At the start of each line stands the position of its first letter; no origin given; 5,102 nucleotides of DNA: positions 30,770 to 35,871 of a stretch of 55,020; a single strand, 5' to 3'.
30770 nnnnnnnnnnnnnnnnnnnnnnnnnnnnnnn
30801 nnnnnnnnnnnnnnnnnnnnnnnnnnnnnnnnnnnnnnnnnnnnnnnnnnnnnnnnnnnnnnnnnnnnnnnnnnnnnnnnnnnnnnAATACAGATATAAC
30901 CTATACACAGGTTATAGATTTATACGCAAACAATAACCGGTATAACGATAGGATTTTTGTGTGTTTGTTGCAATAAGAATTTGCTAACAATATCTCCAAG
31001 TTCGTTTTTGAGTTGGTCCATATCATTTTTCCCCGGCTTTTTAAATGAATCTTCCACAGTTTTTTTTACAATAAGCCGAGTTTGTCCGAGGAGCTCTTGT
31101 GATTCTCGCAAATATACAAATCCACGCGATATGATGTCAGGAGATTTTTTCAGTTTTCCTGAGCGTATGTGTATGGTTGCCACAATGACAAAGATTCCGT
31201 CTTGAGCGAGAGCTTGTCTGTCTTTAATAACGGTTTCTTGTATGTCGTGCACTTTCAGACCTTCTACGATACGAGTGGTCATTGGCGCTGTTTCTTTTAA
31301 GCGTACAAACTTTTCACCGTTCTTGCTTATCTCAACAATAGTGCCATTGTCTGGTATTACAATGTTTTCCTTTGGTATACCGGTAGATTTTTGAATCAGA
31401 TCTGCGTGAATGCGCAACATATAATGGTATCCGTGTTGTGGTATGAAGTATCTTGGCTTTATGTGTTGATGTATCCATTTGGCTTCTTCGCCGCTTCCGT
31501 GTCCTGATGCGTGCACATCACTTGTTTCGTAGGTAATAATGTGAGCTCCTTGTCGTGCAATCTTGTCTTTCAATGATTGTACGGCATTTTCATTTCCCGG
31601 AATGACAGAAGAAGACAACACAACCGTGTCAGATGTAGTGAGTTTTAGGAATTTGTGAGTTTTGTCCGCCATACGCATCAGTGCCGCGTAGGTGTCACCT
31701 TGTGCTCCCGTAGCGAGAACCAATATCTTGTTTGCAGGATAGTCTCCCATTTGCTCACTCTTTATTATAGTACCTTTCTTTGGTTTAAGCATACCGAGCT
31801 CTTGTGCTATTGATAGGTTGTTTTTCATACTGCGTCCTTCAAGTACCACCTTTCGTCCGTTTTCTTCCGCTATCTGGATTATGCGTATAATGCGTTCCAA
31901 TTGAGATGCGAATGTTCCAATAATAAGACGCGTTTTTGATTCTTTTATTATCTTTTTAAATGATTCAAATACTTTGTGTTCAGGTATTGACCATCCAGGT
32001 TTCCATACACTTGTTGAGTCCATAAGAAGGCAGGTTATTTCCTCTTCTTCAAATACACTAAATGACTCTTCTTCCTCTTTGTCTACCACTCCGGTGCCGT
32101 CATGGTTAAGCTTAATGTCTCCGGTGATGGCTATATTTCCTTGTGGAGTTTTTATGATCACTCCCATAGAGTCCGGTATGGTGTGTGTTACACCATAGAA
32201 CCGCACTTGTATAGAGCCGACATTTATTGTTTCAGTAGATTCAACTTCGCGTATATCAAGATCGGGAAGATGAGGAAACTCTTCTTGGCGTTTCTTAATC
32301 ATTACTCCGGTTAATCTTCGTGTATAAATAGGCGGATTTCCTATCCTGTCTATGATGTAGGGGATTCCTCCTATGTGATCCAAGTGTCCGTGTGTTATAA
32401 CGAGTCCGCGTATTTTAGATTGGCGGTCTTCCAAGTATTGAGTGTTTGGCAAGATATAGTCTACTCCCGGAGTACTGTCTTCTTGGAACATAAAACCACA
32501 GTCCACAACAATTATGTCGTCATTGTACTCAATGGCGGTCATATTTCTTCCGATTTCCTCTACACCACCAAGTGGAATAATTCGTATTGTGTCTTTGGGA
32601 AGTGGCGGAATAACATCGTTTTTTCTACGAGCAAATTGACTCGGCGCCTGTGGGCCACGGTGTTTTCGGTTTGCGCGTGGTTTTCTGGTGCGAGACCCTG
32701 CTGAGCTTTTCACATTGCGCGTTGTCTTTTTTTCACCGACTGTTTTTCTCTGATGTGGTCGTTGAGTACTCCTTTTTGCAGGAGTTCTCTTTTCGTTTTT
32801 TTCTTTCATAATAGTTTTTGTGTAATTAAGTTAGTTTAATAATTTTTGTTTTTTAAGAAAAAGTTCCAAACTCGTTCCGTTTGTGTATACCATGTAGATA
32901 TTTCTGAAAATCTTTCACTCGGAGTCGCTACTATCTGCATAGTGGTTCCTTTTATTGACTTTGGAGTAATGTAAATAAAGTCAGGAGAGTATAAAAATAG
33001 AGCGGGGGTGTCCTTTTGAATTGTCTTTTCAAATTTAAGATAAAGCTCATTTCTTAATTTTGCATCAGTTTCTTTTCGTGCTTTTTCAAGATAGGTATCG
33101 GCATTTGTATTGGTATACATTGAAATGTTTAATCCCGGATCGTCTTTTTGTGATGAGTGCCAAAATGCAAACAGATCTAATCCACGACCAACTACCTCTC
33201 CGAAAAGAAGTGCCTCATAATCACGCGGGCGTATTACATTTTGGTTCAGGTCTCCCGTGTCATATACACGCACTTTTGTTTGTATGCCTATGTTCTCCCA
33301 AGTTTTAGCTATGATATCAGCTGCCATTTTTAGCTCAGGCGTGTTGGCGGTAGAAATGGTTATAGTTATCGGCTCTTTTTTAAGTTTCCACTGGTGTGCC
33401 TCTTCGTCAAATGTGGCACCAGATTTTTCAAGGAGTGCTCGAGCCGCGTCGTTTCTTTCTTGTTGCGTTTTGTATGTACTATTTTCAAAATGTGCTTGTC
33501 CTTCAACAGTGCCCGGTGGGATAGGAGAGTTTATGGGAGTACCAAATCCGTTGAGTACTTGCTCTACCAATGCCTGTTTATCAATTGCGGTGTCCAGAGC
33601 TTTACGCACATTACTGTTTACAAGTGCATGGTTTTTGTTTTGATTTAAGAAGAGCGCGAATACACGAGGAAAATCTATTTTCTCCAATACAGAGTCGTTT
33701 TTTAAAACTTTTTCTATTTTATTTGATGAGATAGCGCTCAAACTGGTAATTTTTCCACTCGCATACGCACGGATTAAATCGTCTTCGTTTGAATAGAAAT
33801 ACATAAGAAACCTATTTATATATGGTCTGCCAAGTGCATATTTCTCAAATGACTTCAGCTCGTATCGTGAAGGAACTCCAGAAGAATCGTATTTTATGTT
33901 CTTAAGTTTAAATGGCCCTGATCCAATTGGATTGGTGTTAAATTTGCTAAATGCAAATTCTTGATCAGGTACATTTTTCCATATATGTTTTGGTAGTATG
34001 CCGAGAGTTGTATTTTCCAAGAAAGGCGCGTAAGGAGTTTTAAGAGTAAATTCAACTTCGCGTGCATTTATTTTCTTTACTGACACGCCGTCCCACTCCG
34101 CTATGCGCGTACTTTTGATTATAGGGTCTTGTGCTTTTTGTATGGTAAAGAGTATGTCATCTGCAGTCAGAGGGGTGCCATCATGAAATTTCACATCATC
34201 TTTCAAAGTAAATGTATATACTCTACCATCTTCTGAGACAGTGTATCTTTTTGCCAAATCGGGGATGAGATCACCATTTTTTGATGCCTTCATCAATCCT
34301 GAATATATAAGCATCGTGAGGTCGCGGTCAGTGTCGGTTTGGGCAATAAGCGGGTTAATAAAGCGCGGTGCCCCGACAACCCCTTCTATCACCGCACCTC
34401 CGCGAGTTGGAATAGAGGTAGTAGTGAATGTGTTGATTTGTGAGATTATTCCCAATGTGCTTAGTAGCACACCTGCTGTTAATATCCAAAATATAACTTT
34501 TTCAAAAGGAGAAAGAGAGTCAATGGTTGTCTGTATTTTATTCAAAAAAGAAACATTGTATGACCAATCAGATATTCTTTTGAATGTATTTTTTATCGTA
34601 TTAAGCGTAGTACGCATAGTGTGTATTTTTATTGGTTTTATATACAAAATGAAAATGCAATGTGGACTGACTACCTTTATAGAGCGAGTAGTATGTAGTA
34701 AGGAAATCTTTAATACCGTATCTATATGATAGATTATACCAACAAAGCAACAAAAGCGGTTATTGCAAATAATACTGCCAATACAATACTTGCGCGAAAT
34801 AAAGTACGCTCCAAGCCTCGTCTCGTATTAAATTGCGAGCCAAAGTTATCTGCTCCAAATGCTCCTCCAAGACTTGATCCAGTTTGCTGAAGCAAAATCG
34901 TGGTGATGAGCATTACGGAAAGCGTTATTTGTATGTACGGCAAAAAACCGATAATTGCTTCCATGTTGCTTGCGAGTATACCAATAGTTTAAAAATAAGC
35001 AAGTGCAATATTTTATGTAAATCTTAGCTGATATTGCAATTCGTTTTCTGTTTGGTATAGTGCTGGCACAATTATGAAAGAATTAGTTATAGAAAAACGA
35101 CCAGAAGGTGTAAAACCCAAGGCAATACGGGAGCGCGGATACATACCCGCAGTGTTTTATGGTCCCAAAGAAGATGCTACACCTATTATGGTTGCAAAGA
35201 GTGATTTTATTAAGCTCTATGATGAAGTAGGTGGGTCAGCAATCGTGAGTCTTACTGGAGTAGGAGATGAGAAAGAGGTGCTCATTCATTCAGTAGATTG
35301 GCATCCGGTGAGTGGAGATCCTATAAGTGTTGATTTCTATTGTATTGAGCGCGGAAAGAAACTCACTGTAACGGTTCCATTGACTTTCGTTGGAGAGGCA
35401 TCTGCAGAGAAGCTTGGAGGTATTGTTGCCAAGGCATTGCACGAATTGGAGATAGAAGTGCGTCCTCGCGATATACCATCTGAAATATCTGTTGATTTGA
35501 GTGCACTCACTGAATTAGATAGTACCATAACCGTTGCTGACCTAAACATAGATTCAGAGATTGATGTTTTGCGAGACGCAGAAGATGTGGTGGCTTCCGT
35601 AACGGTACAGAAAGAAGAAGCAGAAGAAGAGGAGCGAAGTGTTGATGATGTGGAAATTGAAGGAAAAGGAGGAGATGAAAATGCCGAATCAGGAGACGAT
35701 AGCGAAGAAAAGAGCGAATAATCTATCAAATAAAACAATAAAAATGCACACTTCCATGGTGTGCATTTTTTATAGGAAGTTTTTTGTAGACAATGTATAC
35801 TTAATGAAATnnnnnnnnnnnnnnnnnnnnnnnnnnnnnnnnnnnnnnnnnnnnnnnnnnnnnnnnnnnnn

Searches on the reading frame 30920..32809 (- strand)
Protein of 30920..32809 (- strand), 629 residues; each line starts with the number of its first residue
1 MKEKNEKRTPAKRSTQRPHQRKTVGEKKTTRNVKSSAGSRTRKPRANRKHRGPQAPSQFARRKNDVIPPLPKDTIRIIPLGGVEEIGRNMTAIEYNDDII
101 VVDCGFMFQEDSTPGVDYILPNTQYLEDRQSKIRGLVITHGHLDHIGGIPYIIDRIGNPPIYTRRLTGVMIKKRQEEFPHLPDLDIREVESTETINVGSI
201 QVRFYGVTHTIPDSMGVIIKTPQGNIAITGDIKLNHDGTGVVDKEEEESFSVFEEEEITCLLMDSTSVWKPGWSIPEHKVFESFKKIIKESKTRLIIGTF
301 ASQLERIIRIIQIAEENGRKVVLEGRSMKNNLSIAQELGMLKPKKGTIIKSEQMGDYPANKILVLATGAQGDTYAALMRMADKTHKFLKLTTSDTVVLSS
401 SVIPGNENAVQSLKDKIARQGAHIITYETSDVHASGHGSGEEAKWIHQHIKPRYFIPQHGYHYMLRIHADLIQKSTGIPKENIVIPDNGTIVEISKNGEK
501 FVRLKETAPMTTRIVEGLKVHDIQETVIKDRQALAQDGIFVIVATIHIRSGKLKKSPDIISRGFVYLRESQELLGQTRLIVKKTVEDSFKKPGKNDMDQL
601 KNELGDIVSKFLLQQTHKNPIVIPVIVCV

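Call 66: search_protein_families(library=ncbifam, proteins=[window:30920-32809:-], max_evalue=1e-8)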
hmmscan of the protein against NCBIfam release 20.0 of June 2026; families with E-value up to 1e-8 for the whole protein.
window:30920-32809:- (629 aa): 3 families
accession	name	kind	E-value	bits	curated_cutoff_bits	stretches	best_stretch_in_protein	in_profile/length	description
NF047419.1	RNase_J1_RnjA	exception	2.2e-169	564.7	820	1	75-627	2-547/549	ribonuclease J1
TIGR00649.1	MG423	subfamily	2.1e-146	488.5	400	1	75-626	1-545/546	RNase J family beta-CASP ribonuclease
TIGR03675.1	arCOG00543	equivalog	3.3e-14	52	580.2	1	71-294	171-401/631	beta-CASP ribonuclease aCPSF1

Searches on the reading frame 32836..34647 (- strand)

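Call 66: search_protein_families(library=ncbifam, proteins=[window:32836-34647:-], max_evalue=1e-8)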
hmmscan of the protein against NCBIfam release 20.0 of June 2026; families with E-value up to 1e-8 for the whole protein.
window:32836-34647:- (603 aa): 10 families
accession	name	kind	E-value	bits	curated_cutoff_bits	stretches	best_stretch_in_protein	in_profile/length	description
NF045467.1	Opp4A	equivalog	3.1e-46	157.8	650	1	79-574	30-547/556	oligopeptide ABC transporter substrate-binding protein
NF045468.1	Opp5A_nikA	equivalog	2.3e-41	141.8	600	1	111-567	41-471/488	nickel ABC transporter substrate-binding protein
TIGR02294.1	nickel_nikA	equivalog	5.8e-36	124.1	393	1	112-546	33-464/501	nickel ABC transporter substrate-binding protein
NF043070.1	DppA_dipep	equivalog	1.5e-32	112.9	1005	1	86-567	31-518/535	dipeptide ABC transporter periplasmic-binding protein DppA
NF011942.0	PRK15413.1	equivalog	1.8e-25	89.6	594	1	98-567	42-495/512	glutathione ABC transporter substrate-binding protein GsiB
NF047575.1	opine_bind_CntA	exception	1.5e-23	83.1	800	1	113-257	64-207/535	staphylopine-dependent metal ABC transporter substrate-binding lipoprotein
NF007287.0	PRK09755.1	equivalog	1.1e-18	67.5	1098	0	97-179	46-128/535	ABC transporter substrate-binding protein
NF011684.0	PRK15104.1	equivalog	1.5e-18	66.8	947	1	109-553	64-509/543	oligopeptide ABC transporter substrate-binding protein OppA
TIGR04028.1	SBP_KPN_01854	hypoth_equivalog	6.2e-18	64.6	468.5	1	126-577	43-502/509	TIGR04028 family ABC transporter substrate-binding protein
NF011689.0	PRK15109.1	equivalog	4.1e-16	58.7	560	1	86-567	36-522/547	ABC transporter substrate-binding protein SapA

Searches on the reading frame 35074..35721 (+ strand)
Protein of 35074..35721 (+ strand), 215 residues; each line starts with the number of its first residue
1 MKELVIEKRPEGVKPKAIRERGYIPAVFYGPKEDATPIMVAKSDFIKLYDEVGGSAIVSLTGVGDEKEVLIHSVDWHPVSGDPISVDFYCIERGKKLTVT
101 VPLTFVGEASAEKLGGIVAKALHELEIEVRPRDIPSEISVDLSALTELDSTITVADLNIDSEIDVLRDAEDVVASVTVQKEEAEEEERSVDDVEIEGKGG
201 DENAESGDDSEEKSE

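Call 66: search_protein_families(library=ncbifam, proteins=[window:35074-35721:+], max_evalue=1e-8)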
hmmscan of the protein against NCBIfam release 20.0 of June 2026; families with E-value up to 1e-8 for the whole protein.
window:35074-35721:+ (215 aa): 17 families
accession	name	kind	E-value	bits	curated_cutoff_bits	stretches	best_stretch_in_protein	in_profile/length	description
NF004133.0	PRK05618.2-4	equivalog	4.1e-43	147.3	197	1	7-203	8-206/210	50S ribosomal protein L25/general stress protein Ctc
NF004139.0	PRK05618.4-2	equivalog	1.7e-36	125.5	195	1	7-188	10-196/202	50S ribosomal protein L25/general stress protein Ctc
TIGR00731.1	bL25_bact_ctc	equivalog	1.6e-32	112.6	73.1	1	16-176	15-174/176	50S ribosomal protein L25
NF004128.0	PRK05618.1-2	equivalog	6.2e-31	107.7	174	1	16-192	21-200/210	50S ribosomal protein L25/general stress protein Ctc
NF004130.0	PRK05618.1-5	equivalog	1.7e-30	106.1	199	1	18-197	22-200/212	50S ribosomal protein L25/general stress protein Ctc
NF004137.0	PRK05618.3-3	equivalog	1.7e-29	103.2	270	1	5-190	7-193/241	50S ribosomal protein L25/general stress protein Ctc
NF004134.0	PRK05618.2-5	equivalog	2.8e-29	102.1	316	1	16-213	19-211/217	50S ribosomal protein L25/general stress protein Ctc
NF004135.0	PRK05618.3-1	equivalog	3.7e-29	101.7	222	1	16-180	21-188/190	50S ribosomal protein L25/general stress protein Ctc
NF004136.0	PRK05618.3-2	equivalog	7.9e-29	100.6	212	1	6-189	8-193/202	50S ribosomal protein L25/general stress protein Ctc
NF004129.0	PRK05618.1-4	equivalog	1.2e-26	93.4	164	1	13-178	13-176/178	50S ribosomal protein L25/general stress protein Ctc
NF004141.0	PRK05618.4-4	equivalog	3.6e-26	91.9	309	1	16-192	19-195/201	50S ribosomal protein L25/general stress protein Ctc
NF004131.0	PRK05618.2-1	equivalog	4.1e-26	91.8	189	1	17-194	23-196/207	50S ribosomal protein L25/general stress protein Ctc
NF004140.0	PRK05618.4-3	equivalog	3.5e-25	88.6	270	1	15-187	19-190/197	50S ribosomal protein L25/general stress protein Ctc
NF004142.0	PRK05618.4-5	equivalog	8.1e-24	84.5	373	1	17-189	20-193/200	50S ribosomal protein L25/general stress protein Ctc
NF004132.0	PRK05618.2-2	equivalog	3.8e-23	82.2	225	1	14-187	18-188/193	50S ribosomal protein L25/general stress protein Ctc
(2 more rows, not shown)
